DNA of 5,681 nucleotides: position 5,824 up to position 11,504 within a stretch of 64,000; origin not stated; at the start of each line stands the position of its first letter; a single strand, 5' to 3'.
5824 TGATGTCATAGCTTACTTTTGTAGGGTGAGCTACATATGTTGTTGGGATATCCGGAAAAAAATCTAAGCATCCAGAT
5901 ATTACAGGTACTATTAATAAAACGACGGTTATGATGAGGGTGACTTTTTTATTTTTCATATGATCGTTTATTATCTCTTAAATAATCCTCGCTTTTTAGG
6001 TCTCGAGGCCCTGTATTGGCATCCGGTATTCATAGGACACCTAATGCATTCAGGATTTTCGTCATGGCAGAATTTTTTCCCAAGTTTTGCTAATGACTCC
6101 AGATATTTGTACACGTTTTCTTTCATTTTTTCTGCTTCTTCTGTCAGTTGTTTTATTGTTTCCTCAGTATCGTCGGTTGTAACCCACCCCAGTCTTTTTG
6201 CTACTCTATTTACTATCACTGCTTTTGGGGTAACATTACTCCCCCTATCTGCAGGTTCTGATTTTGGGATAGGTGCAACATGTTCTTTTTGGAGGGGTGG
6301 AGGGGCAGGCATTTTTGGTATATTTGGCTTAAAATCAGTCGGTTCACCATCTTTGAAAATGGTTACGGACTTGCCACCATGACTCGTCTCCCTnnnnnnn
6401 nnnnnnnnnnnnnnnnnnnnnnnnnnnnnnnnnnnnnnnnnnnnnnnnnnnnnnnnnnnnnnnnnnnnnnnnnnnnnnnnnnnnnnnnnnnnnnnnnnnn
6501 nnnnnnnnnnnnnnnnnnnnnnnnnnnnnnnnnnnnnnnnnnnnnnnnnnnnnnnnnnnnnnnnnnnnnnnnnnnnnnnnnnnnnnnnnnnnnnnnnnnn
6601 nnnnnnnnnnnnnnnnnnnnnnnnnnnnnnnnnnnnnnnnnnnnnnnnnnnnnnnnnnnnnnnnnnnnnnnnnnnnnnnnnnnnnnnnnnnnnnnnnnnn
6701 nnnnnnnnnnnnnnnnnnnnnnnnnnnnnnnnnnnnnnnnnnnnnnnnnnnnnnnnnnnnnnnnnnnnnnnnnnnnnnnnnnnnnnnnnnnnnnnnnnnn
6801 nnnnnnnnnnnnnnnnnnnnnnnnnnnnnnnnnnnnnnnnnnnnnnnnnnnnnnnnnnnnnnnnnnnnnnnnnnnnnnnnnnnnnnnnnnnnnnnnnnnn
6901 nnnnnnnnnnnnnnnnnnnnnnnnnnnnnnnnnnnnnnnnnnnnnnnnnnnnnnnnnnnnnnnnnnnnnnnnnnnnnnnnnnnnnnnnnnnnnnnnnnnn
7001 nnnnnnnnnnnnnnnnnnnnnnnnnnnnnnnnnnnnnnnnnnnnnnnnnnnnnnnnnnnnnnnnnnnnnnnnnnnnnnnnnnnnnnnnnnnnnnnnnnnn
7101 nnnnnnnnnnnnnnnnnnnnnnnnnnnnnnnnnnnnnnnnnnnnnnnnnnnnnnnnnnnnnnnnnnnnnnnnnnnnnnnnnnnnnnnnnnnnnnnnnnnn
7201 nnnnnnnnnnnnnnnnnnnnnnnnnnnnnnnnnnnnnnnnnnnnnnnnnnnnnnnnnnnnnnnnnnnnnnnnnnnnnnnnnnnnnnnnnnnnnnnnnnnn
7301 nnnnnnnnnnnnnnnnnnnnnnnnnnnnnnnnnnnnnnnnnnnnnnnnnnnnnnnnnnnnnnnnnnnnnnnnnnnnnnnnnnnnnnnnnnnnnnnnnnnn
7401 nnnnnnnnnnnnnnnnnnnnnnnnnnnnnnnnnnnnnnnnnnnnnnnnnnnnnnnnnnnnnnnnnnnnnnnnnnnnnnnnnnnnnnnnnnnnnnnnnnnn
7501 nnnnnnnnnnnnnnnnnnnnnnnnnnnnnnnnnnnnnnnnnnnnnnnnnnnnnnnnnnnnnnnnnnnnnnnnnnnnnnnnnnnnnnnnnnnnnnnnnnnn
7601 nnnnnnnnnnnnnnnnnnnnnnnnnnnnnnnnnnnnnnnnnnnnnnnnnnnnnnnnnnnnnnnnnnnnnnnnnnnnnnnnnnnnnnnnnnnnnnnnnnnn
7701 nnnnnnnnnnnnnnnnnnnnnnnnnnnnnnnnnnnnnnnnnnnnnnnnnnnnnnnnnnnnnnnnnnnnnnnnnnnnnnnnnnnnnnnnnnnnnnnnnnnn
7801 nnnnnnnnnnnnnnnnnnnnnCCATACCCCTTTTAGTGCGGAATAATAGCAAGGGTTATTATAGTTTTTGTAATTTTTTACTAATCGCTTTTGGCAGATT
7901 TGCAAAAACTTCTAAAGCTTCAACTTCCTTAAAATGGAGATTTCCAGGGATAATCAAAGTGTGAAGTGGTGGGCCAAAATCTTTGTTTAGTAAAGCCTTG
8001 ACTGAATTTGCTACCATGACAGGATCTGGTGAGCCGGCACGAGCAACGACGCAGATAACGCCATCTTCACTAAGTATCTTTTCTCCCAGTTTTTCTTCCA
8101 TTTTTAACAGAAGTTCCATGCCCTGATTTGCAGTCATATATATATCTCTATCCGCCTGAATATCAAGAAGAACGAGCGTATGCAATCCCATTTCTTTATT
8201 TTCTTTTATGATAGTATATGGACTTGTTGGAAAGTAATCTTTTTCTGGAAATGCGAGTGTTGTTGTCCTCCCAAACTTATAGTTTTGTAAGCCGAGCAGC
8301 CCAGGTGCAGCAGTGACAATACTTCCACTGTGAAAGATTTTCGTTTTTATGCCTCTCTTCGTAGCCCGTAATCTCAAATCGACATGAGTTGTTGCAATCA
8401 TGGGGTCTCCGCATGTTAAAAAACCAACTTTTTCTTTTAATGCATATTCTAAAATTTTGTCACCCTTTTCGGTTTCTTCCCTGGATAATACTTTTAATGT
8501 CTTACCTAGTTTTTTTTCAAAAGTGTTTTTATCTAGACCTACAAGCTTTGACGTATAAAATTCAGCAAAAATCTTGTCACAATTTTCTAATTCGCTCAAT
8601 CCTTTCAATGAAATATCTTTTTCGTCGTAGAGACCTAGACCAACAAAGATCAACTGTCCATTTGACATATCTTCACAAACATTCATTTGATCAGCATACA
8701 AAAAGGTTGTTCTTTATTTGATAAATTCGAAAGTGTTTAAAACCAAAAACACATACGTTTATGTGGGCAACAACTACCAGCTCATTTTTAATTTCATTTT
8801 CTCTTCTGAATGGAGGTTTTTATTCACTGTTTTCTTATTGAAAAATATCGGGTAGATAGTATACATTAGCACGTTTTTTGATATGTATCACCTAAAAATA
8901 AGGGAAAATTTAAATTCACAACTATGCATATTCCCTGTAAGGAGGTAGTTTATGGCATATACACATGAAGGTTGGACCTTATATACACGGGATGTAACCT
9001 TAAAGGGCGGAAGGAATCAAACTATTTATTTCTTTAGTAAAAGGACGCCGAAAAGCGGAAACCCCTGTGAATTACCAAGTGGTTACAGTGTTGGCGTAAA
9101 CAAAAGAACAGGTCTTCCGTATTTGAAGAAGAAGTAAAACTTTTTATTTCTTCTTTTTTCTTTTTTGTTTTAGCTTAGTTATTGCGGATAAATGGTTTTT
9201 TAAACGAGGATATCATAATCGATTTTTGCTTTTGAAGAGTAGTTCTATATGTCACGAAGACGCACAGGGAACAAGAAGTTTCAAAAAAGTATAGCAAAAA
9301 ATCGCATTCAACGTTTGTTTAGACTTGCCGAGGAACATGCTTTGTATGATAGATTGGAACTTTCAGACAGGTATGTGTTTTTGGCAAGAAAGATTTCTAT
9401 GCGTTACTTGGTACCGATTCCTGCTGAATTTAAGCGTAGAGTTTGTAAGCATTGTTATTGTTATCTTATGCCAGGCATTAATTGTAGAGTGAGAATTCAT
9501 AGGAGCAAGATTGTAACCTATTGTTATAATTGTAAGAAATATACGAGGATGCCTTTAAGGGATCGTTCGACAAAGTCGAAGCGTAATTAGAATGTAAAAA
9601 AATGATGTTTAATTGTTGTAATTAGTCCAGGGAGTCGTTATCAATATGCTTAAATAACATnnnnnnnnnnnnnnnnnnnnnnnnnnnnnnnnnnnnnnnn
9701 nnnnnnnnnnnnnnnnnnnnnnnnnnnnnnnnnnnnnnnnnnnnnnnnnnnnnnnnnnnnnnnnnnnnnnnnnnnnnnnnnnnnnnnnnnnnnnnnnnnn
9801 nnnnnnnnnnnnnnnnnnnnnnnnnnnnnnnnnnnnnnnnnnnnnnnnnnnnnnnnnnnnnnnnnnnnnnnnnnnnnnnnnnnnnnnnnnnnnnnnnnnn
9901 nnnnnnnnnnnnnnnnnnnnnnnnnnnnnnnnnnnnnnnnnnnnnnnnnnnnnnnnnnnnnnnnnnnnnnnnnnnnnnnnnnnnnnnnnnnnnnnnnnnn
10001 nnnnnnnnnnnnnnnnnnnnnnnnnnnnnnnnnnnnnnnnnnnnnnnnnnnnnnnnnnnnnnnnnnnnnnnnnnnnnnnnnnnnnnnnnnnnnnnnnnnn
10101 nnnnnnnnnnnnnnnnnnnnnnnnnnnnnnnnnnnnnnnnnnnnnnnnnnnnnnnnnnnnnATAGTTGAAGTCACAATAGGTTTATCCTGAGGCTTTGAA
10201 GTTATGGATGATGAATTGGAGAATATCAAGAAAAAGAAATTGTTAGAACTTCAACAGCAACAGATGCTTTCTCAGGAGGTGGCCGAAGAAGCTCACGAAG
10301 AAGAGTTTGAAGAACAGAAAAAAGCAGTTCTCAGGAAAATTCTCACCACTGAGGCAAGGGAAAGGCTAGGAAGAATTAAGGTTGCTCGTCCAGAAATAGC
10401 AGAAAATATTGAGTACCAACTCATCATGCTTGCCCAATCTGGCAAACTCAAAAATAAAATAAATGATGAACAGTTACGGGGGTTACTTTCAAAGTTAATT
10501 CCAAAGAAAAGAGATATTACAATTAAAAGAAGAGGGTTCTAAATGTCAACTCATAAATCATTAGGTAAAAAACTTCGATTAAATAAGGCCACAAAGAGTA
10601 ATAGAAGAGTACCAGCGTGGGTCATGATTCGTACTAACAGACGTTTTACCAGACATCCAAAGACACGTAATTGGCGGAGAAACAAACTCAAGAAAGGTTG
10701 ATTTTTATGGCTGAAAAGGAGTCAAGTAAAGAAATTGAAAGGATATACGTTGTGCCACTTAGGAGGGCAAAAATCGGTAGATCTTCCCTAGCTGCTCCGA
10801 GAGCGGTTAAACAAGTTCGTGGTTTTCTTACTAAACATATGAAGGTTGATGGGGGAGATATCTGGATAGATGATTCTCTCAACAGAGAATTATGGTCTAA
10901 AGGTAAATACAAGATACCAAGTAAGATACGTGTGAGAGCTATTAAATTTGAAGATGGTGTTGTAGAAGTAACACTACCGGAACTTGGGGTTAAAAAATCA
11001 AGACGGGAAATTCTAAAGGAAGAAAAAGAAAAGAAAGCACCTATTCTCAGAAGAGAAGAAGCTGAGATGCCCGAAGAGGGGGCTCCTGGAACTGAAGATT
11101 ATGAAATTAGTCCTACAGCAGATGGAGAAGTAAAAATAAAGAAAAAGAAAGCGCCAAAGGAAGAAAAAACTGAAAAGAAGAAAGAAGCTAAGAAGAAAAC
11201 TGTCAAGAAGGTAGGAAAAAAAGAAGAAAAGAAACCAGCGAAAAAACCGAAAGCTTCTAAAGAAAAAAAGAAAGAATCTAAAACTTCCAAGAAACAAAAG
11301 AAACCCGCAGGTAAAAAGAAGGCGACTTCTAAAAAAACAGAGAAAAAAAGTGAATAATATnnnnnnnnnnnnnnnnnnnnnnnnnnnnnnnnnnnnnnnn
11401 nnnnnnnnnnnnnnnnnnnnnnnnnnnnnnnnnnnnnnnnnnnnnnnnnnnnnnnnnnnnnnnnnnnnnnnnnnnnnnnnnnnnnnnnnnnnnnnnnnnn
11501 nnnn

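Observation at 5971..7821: HerA/DUF87 ATPase fused to an endonuclease-III-like C-terminal fragment including the C-X6-C-X2-C-X5-C Fe-S cluster loop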

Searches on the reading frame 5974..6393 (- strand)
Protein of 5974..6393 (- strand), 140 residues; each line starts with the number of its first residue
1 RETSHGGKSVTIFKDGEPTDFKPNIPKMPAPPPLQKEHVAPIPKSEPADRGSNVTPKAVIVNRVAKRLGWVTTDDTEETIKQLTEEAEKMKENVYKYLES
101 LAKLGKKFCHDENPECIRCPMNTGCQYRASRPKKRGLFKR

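Call 4: search_protein_families(library=ncbifam, proteins=[window:5974-6393:-], max_evalue=1)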
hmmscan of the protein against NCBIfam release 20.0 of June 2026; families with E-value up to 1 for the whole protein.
window:5974-6393:- (140 aa): 6 families
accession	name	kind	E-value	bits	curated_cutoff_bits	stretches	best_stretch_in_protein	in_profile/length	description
TIGR01084.1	mutY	equivalog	8.5e-08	32.1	286.5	1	61-128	143-209/277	A/G-specific adenine glycosylase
NF008132.0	PRK10880.1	equivalog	8.1e-06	25.1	427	1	62-130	147-214/351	A/G-specific adenine glycosylase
TIGR01083.1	nth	equivalog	0.00011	22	211.7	1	61-116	139-192/192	endonuclease III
NF053634.1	MonDNAglycDR2438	equivalog_domain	0.014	15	400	1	54-128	133-207/219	monofunctional DNA glycosylase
NF005095.0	PRK06523.1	subfamily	0.068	12.7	231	1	53-97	170-212/261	oxidoreductase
TIGR01035.1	hemA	equivalog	0.082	11.8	209.55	1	37-102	298-365/416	glutamyl-tRNA reductase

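Call 6: search_solved_structures(query=window:5974-6393:-, max_evalue=10, show_alignments=3)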
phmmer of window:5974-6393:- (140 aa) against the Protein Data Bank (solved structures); distinct sequences matched with E-value up to 10: 33.
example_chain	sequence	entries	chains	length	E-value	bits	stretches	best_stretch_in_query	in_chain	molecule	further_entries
7yho_A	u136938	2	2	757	8.7e-05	26.2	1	60-130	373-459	Sex-determining region Y protein,DNA glycosylase/AP lyase ROS1 | Sex-determining region Y protein,REPRESSOR OF SILENCING 1,DNA glycosylase/AP lyase ROS1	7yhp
7yhq_A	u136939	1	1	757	9.2e-05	26.1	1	60-130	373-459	Sex-determining region Y protein,DNA glycosylase/AP lyase ROS1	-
9nzc_A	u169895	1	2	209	0.00055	23.6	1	56-125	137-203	Endonuclease III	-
9nzd_A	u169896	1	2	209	0.00061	23.4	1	56-125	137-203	Endonuclease III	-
5kn8_A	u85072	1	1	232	0.0031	21.1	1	61-129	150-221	Adenine DNA glycosylase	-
5kn9_A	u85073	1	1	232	0.0031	21.1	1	61-129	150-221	Adenine DNA glycosylase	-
8dvp_A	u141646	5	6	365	0.0043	20.7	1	61-129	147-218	Adenine DNA glycosylase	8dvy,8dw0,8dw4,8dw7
1rrs_A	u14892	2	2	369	0.0044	20.7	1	61-129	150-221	MutY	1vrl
8dwe_A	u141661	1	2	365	0.0044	20.6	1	61-129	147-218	Adenine DNA glycosylase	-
8dwd_A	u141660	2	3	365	0.0045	20.6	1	61-129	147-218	Adenine DNA glycosylase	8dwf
6q0c_A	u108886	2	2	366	0.0045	20.6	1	61-129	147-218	A/G-specific adenine glycosylase | Adenine DNA glycosylase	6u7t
3g0q_A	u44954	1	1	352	0.0068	20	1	61-129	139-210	A/G-specific adenine glycosylase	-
1rrq_A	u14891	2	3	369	0.0071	20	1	61-129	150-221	MutY | A/G-specific adenine glycosylase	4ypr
4yoq_A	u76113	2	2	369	0.0074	19.9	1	61-129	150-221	A/G-specific adenine glycosylase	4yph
1p59_A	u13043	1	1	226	0.01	19.5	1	61-135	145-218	Endonuclease III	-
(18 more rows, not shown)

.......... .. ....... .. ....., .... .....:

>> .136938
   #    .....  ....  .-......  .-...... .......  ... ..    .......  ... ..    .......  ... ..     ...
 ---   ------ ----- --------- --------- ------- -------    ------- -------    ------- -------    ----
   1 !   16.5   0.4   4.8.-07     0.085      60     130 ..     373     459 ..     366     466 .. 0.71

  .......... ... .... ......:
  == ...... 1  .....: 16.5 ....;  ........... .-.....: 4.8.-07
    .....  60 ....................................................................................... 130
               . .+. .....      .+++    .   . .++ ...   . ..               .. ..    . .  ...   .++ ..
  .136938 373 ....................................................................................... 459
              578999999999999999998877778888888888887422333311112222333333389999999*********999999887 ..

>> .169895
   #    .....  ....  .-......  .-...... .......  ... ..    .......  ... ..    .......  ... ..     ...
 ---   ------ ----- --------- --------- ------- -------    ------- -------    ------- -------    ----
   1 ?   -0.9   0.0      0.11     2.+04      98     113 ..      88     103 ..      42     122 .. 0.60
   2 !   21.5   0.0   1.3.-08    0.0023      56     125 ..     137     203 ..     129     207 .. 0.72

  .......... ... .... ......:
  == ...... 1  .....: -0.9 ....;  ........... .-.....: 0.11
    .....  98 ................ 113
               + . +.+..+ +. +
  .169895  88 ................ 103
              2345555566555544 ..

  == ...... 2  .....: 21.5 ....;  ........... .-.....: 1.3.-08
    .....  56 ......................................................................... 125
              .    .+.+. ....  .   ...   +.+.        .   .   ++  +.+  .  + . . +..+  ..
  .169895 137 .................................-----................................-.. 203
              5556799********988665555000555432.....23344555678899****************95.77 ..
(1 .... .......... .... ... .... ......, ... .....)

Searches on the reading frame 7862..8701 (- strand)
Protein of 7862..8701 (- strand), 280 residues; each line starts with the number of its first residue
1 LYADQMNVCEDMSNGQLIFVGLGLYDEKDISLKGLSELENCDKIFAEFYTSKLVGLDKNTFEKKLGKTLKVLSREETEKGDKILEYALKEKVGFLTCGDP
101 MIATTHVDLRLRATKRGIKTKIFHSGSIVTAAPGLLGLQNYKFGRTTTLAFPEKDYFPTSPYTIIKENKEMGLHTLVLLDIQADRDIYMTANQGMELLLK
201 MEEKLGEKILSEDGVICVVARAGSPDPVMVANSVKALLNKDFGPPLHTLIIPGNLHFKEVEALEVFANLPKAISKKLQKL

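Call 3: search_protein_families(library=pfam, proteins=[window:7862-8701:-], max_evalue=1)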
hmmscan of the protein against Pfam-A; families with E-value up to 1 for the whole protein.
window:7862-8701:- (280 aa): 1 family
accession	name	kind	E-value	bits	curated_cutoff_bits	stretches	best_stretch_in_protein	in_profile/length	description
PF00590.25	TP_methylase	-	2.9e-17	63.8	27.8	1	17-235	2-209/212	Tetrapyrrole (Corrin/Porphyrin) Methylases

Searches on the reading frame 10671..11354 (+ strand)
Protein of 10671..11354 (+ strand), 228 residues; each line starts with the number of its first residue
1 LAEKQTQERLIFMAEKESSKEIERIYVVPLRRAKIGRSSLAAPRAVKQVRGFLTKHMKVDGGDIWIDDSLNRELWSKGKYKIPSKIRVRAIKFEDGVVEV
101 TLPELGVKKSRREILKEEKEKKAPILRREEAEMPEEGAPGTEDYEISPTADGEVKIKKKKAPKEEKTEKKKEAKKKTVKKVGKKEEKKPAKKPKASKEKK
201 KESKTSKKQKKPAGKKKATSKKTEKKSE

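Call 69: search_protein_families(library=pfam, proteins=[window:10671-11354:+], max_evalue=0.00001)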
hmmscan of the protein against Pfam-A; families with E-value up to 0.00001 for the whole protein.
window:10671-11354:+ (228 aa): 1 family
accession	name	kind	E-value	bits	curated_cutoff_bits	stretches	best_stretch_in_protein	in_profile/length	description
PF01198.24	Ribosomal_L31e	-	1.4e-10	41.7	25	1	31-89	13-69/82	Ribosomal protein L31e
